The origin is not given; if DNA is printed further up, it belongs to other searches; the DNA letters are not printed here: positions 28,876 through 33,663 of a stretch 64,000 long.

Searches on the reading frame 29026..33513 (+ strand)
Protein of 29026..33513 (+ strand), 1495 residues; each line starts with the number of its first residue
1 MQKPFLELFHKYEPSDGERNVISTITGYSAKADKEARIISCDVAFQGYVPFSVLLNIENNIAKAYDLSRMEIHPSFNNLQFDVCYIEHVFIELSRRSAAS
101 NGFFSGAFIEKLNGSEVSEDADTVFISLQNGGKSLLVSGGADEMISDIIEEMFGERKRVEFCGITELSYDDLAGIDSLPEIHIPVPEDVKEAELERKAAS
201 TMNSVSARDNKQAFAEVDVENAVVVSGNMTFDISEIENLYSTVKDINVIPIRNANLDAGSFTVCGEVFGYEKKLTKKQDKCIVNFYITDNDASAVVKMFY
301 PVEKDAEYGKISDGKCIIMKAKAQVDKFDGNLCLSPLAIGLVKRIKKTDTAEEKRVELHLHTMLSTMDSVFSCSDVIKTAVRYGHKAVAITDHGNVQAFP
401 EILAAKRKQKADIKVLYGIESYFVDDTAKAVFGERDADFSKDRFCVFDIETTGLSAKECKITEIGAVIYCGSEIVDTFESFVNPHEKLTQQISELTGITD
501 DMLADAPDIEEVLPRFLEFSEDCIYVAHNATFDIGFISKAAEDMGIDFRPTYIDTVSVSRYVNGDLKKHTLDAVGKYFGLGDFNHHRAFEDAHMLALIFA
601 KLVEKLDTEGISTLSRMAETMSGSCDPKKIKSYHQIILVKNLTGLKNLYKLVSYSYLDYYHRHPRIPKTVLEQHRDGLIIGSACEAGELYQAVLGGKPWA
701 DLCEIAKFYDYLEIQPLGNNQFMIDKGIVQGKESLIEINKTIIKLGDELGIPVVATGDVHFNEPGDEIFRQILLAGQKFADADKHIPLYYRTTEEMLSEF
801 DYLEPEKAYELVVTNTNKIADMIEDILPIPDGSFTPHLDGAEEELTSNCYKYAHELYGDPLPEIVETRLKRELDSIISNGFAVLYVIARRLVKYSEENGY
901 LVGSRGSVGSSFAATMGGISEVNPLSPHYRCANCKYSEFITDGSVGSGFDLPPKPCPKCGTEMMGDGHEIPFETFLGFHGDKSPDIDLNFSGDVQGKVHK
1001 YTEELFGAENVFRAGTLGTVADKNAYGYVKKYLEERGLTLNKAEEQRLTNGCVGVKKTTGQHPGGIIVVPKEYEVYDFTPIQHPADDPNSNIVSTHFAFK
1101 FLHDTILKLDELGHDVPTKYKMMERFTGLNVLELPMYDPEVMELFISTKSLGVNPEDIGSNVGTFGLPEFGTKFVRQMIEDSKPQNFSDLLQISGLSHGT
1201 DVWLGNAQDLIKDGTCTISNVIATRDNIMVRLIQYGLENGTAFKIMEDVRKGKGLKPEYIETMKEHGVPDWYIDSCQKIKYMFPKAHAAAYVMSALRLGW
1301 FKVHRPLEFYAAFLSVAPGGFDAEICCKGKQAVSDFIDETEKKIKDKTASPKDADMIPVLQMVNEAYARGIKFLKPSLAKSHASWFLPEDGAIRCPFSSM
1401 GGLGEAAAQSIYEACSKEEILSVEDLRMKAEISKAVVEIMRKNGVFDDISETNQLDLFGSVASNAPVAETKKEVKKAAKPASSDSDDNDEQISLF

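Call 12: search_protein_families(library=pfam, proteins=[window:29026-33513:+], max_evalue=0.001)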
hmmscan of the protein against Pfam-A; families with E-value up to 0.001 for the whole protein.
window:29026-33513:+ (1495 aa): 6 families
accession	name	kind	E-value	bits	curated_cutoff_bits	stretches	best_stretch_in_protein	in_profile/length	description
PF07733.18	DNA_pol3_alpha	-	6.2e-52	177.2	23.9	1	844-1113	2-260/260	Bacterial DNA polymerase III alpha NTPase domain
PF00929.31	RNase_T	-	2.7e-37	129.3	24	1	446-599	2-164/164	Exonuclease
PF02811.25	PHP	-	3.6e-30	105.9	26.4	1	357-709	1-148/164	PHP domain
PF17657.6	DNA_pol3_finger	-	2.9e-21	76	22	1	1127-1266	18-165/166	Bacterial DNA polymerase III alpha subunit finger domain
PF14579.12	HHH_6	-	1.8e-09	38.1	25.6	1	1370-1452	1-86/90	Helix-hairpin-helix motif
PF13482.12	RNase_H_2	-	8.8e-06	26.2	22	1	446-579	2-114/165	RNase_H superfamily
